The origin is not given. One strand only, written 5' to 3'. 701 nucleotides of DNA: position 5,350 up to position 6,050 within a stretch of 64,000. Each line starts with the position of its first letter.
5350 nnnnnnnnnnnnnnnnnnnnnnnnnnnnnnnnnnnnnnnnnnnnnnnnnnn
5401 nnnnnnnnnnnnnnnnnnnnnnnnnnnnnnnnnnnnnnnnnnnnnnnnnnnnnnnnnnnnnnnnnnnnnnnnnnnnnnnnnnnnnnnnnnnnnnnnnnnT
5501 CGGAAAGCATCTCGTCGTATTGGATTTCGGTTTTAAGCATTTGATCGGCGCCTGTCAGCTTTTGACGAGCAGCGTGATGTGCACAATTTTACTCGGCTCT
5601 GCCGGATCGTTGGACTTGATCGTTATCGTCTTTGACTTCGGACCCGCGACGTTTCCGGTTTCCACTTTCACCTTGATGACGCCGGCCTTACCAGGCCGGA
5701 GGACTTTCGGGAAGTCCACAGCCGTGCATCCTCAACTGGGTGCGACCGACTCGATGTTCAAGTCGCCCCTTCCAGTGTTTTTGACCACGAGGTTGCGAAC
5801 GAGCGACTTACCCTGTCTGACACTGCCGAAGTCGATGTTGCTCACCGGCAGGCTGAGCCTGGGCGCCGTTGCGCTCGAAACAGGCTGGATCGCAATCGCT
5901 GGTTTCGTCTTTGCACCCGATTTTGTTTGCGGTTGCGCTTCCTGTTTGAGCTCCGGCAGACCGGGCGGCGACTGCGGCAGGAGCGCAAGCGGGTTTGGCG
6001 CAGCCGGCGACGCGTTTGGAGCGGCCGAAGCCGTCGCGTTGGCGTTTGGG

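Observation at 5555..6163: In-frame TGA exactly at the conserved Cys of a DUF1573 S-C-G-C-T motif: candidate selenoprotein (or fresh nonsense mutation)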

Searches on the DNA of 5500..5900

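Call 67: search_rna_families(source=window, start=5500, end=5900, threshold=evalue, max_evalue=10)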
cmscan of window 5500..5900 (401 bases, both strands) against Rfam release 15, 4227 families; matches with E-value up to 10: 0.
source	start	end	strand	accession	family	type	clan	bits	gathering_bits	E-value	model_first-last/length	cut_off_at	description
